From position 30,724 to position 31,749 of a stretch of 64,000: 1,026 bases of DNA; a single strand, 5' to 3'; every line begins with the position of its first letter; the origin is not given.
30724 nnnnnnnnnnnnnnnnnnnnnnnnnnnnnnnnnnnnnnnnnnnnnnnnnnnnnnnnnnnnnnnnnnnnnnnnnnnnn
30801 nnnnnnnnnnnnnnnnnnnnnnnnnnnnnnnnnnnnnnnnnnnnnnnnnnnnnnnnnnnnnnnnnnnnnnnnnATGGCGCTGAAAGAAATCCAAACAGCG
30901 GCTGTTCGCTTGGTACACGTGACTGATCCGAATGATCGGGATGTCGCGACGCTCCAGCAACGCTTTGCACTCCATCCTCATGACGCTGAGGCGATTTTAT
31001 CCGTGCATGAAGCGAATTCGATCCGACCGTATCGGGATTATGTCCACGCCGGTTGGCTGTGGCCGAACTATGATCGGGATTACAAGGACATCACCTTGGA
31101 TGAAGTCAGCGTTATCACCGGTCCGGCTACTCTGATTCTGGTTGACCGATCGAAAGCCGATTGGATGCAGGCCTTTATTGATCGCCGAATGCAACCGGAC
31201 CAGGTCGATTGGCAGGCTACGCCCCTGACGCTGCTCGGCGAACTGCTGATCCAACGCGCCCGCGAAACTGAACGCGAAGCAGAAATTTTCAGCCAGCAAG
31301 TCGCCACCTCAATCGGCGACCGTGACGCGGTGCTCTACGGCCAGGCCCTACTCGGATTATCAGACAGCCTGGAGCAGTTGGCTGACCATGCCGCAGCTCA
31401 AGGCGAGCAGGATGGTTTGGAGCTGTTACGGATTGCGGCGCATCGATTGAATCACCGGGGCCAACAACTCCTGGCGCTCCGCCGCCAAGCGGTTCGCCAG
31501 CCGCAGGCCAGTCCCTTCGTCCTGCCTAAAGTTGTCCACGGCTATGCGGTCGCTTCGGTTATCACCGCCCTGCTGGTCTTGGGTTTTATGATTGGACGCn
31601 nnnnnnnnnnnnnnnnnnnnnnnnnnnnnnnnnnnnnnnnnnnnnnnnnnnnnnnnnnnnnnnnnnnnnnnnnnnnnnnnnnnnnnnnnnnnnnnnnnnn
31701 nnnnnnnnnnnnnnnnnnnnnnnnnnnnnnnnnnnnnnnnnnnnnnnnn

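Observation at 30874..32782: Operon of a CorA-N-domain-like single-TM protein, a 44-aa TM peptide and a membrane-anchored Clp D1-only AAA+ ATPase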

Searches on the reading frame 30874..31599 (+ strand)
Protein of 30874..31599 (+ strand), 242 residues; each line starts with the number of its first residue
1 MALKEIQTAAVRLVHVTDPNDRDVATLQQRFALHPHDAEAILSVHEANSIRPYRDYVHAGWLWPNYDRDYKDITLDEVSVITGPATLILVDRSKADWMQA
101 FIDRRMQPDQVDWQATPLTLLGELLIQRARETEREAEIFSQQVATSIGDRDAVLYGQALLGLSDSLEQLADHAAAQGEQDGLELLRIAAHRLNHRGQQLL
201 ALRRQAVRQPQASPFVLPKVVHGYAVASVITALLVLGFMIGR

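Call 5: search_protein_families(library=pfam, proteins=[window:30874-31599:+], max_evalue=1)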
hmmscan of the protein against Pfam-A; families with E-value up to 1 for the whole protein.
window:30874-31599:+ (242 aa): 1 family
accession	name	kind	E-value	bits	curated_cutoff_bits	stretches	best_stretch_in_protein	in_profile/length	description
PF01544.23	CorA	-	2.6e-05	24.1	27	1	14-143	7-141/292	CorA-like Mg2+ transporter protein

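Call 6: search_protein_families(library=ncbifam, proteins=[window:30874-31599:+], max_evalue=1)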
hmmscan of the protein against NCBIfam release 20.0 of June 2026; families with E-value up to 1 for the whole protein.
window:30874-31599:+ (242 aa): 2 families
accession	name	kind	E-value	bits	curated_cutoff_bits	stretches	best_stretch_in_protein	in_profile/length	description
TIGR00383.1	corA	equivalog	7.5e-05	22.2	200.75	1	6-100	24-118/320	magnesium/cobalt transporter CorA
NF008653.0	PRK11650.1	subfamily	0.05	12.6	432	1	12-36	66-90/357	sn-glycerol-3-phosphate ABC transporter ATP-binding protein UgpC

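Call 10: find_homologous_proteins(query=window:30874-31599:+)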
Query window:30874-31599:+ (242 aa): 2 proteins with E <= 0.001 among 1253 candidates.
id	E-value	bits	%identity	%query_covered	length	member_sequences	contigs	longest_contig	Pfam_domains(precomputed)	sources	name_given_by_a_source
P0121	1.3e-153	527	100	100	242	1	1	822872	PF01544.24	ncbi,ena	-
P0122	1.1e-66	243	49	100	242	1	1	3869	PF01544.24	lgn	-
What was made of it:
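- Tried and rejected: Word-based homologue search for A found only 2 proteins (call 10).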

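Call 21: search_solved_structures(query=window:30874-31599:+, show_alignments=3, max_evalue=10)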
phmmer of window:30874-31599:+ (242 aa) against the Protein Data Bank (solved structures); distinct sequences matched with E-value up to 10: 9.
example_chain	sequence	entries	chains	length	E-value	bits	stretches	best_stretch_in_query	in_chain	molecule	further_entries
8slb_A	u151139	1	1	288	0.056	16.1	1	15-89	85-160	Cobalt/magnesium transport protein CorA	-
5jtg_A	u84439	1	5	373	0.061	16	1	16-89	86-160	Cobalt/magnesium transport protein CorA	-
5jrw_A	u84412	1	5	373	0.061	16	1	16-89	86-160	Cobalt/magnesium transport protein CorA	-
4eeb_A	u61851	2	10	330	0.066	15.9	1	15-89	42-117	Magnesium transport protein CorA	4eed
3jcf_A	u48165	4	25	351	0.074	15.7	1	16-89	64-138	Magnesium transport protein CorA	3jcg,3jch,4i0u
2bbj_A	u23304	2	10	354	0.075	15.7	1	16-89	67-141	divalent cation transport-related protein | Magnesium transport protein corA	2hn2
2iub_A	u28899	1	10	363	0.078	15.6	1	16-89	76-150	DIVALENT CATION TRANSPORT-RELATED PROTEIN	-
8tmb_A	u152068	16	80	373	0.083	15.5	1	16-89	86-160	Cobalt/magnesium transport protein CorA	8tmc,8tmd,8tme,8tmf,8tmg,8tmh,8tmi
2bbh_A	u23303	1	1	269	0.13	14.9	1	15-89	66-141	divalent cation transport-related protein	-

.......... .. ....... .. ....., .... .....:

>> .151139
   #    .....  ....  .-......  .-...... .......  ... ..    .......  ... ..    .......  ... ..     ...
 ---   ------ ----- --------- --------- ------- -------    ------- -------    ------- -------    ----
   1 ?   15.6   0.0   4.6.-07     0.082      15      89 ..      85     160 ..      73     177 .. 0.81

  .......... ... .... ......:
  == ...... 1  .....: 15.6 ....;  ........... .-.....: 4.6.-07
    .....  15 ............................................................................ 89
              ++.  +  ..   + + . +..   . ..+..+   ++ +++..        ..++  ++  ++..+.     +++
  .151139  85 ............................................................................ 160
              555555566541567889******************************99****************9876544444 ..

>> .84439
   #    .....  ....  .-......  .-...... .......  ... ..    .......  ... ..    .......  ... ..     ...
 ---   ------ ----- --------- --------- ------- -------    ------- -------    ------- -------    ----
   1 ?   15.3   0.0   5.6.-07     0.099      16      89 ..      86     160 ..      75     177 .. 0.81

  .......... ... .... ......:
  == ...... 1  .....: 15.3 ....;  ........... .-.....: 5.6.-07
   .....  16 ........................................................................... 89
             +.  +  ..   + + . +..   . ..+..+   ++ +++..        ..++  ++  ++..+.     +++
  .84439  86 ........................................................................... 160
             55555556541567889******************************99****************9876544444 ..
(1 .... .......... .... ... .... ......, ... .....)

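Call 25: search_protein_representatives(protein=window:30874-31599:+)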
Query: 242 residues. Proteins with E-value up to 0.001 (for the whole library): 48; up to 1e-10: 14; up to 1e-30: 4. The best 48 are listed.
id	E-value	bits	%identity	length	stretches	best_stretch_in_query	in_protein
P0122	3.4e-67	242.6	49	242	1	1-241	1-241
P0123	1.3e-45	171.9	41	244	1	1-242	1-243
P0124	1.1e-41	159.1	39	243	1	1-236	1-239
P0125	1.2e-35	139.3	36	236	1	3-235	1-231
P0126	3.6e-24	101.8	34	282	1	1-236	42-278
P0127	1.5e-16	76.9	36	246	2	1-107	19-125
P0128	7.1e-16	74.7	33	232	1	1-236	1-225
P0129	1.7e-14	70.2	28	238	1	1-235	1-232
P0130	6.3e-14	68.3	30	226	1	1-236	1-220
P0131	1.7e-13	66.9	34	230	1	1-238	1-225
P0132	2.0e-13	66.6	28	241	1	4-236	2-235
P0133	2.3e-12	63.2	35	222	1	1-236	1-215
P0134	8.3e-12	61.4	34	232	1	1-235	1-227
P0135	1.7e-11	60.3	32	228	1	1-236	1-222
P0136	1.8e-09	53.8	30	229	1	1-237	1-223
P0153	4.2e-06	42.7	25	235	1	1-235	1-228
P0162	2.4e-04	37.0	26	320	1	3-109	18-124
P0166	4.9e-04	36.0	27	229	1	1-234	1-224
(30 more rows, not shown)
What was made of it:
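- Tried and rejected: The exhaustive HMMER search was needed to find the family (call 25).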

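Call 28: find_encoding_contigs(protein=P0129, flank=5000, max_places=2)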
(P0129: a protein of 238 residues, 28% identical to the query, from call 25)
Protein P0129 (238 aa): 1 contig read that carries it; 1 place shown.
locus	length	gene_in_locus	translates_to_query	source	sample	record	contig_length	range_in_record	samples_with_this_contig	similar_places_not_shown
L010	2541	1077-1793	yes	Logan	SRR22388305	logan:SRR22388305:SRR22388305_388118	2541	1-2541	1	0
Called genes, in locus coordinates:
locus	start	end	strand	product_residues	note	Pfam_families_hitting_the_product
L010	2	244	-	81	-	?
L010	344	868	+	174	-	-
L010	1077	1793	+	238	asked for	PF01544:CorA (weak)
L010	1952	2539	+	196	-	?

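Call 29: find_encoding_contigs(protein=P0153, flank=5000, max_places=2)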
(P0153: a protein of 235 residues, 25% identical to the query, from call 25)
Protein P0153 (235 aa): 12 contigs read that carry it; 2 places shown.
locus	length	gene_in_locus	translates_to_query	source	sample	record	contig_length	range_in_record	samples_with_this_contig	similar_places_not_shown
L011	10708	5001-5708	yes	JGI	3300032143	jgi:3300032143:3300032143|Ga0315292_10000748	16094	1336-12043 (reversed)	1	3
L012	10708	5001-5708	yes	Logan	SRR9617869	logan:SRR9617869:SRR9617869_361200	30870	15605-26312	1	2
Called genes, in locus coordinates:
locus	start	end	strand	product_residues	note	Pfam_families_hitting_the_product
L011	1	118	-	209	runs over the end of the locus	-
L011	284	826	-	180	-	-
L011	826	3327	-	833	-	PF26449:DUF8128, PF02534:T4SS-DNA_transf (weak), PF10412:TrwB_AAD_bind (faint), PF12696:TraG-D_C (weak)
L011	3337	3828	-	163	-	-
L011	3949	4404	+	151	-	-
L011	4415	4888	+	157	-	-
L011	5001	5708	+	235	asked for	-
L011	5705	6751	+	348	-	PF13191:AAA_16 (weak), PF23569:NBD_SMAX1, PF00004:AAA, PF17871:AAA_lid_9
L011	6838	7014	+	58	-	-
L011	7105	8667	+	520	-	PF01921:tRNA-synt_1f (faint), PF01406:tRNA-synt_1e, PF09334:tRNA-synt_1g (faint)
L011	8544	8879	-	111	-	-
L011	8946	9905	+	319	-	PF01207:Dus, PF00977:His_biosynth (faint)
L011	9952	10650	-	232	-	PF18914:DUF5666 (faint)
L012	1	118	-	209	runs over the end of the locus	-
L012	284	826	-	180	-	-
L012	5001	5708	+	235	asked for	-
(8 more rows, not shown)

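Call 30: find_encoding_contigs(protein=P0162, flank=5000, max_places=2)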
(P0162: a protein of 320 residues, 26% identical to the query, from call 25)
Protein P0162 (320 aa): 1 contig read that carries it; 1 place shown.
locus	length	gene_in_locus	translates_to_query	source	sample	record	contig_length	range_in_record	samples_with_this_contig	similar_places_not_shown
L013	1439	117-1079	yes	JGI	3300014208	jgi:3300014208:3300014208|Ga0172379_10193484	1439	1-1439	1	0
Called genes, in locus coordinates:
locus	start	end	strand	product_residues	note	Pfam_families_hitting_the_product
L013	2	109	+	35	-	?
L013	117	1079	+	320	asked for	PF01544:CorA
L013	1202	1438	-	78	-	?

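Call 31: find_encoding_contigs(protein=P0166, flank=5000, max_places=2)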
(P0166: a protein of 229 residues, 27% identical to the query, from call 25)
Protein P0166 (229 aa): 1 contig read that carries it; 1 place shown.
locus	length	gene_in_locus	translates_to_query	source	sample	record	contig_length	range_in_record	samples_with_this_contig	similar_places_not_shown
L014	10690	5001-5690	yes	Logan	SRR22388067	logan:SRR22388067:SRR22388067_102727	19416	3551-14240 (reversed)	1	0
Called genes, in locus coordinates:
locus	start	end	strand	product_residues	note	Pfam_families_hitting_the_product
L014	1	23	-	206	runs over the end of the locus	-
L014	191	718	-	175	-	-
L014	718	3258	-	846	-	PF26449:DUF8128, PF02534:T4SS-DNA_transf (faint), PF01935:DUF87, PF10412:TrwB_AAD_bind, PF25199:nSTAND_NTPase5 (faint)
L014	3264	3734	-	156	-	-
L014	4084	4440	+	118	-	-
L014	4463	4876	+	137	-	-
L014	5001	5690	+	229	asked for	PF01544:CorA (weak)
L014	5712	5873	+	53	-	-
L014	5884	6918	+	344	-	PF13191:AAA_16 (weak), PF23569:NBD_SMAX1, PF00004:AAA, PF17871:AAA_lid_9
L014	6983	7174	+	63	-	-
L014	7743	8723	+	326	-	PF01207:Dus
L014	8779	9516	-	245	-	PF18914:DUF5666 (weak)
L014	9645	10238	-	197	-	-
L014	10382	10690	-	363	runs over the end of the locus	-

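Call 32: predict_structure(alignment_id=A1)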
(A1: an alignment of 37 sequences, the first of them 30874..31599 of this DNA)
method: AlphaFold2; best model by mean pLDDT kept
length: 242 residues; sequences in the alignment: 37
mean_pLDDT: 91.2   pTM: 0.80
mean pLDDT of the five models: 91.2, 90.8, 90.4, 90.0, 88.5
residues with pLDDT >= 90: 191; 70-90: 28; 50-70: 23; < 50: 0
segments of 3 or more residues with pLDDT < 50: none
pLDDT, mean of each block of 10 residues (from residue 1): 89 97 97 96 96 97 95 95 97 93 89 87 98 96 75 96 98 92 98 97 69 62 84 95 83
secondary structure, 60 per line:
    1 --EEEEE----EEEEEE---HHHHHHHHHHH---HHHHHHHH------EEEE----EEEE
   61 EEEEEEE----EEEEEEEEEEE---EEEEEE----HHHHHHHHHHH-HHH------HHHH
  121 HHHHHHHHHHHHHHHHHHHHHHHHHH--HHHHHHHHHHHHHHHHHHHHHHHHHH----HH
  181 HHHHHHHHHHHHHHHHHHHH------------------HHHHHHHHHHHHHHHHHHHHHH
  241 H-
elements in order: E3-7 E12-17 H21-31 H35-42 E49-52 E57-67 E72-82 E86-91 H96-106 H117-146 H149-174 H179-200 H219-241
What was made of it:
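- On CorA / MIT metal-ion transporter (PF01544, TIGR00383): AF2 pLDDT 91.2 (call 32).
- Its fold is predicted with pLDDT 91 (call 32).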

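Call 36: fold_search(model_id=the predicted structure, library=pdb)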
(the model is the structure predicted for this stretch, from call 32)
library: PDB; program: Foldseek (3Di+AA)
matches with E <= 10: 757; with E <= 0.001: 76
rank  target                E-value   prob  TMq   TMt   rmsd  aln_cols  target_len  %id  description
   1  8tmi_E                1.8e-10  1.00  0.63  0.47   3.9       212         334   14  Cryo-EM structure of CorA in complex with conformation-specific synthetic antibody C18 and 100 uM MgCl2, State MG0.1-2 (released 2025-02-12)
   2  8tme_E                3.1e-10  1.00  0.61  0.44   4.5       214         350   14  Cryo-EM structure of CorA in complex with conformation-specific synthetic antibody C18 and 100 uM MgCl2, State MG0.1-1 (released 2025-02-12)
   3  8tmc_A                4.3e-10  1.00  0.62  0.45   4.3       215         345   13  Cryo-EM structure of CorA in complex with conformation-specific synthetic antibody C12 and 20 mM MgCl2, State MG20-2 (released 2025-02-12)
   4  8tmn_E                5.7e-10  1.00  0.63  0.46   4.2       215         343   14  Cryo-EM structure of magnesium depleted CorA in complex with conformation-specific synthetic antibody C18, State MGD-1 (released 2025-02-12)
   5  8tmd_A                8.4e-10  1.00  0.64  0.48   3.6       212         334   15  Cryo-EM structure of CorA in complex with conformation-specific synthetic antibody C18 and 100 uM MgCl2, State MG0.1-1 (released 2025-02-12)
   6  5jrw_C                1.1e-09  1.00  0.64  0.48   3.9       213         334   14  Crystal structure of Thermotoga maritima mutant D89R/D253R (released 2017-01-25)
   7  5jrw_D                1.1e-09  1.00  0.63  0.47   4.3       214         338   15  Crystal structure of Thermotoga maritima mutant D89R/D253R (released 2017-01-25)
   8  8tmc_C                1.1e-09  1.00  0.61  0.45   4.4       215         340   14  Cryo-EM structure of CorA in complex with conformation-specific synthetic antibody C12 and 20 mM MgCl2, State MG20-2 (released 2025-02-12)
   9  8tme_A                1.2e-09  1.00  0.65  0.48   3.8       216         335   14  Cryo-EM structure of CorA in complex with conformation-specific synthetic antibody C18 and 100 uM MgCl2, State MG0.1-1 (released 2025-02-12)
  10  8tmd_B                1.2e-09  1.00  0.59  0.43   4.5       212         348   14  Cryo-EM structure of CorA in complex with conformation-specific synthetic antibody C18 and 100 uM MgCl2, State MG0.1-1 (released 2025-02-12)
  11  5jtg_C                2.1e-09  1.00  0.63  0.49   4.2       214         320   14  Crystal structure of Thermotoga maritima mutant D89K/D253K (released 2017-01-25)
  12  8tmb_B                2.3e-09  1.00  0.61  0.45   5.0       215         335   14  Cryo-EM structure of CorA in complex with conformation-specific synthetic antibody C12 and 20 mM MgCl2, State MG20-1 (released 2025-02-12)
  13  4i0u_B                2.6e-09  1.00  0.62  0.45   4.5       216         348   15  Improved structure of Thermotoga maritima CorA at 2.7 A resolution (released 2013-03-06)
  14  3jcf_A                2.8e-09  1.00  0.64  0.46   3.7       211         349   14  Cryo-EM structure of the magnesium channel CorA in the closed symmetric magnesium-bound state (released 2016-02-17)
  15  5jtg_E                2.8e-09  1.00  0.62  0.49   4.3       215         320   14  Crystal structure of Thermotoga maritima mutant D89K/D253K (released 2017-01-25)
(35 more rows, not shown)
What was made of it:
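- On CorA / MIT metal-ion transporter (PF01544, TIGR00383): Foldseek to TmCorA: probability 1.00, TM-score 0.63-0.65 (call 36).
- Closest known: CorA Mg2+/Co2+ channel. Same: A has the CorA cytoplasmic alpha/beta plus helical fold (TM-score 0.63-0.65, call 36).
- Checked: Its AlphaFold2 model (pLDDT 91.2, pTM 0.80, call 32) matches T. maritima CorA with Foldseek probability 1.00, E 1.8e-10 and TM-score 0.63-0.65 over about 215 columns (call 36).
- Calls 32, 36: the fold is retained. The PDB entry titles for the D89/D253 mutants appear in call 36.
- Tried and rejected: Spurious CorA call: rejected (calls 32, 36).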

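Call 54: search_protein_families(library=padloc, proteins=[window:30874-31599:+], max_evalue=0.01)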
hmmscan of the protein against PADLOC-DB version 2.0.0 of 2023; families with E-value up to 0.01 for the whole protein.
window:30874-31599:+ (242 aa): 0 families
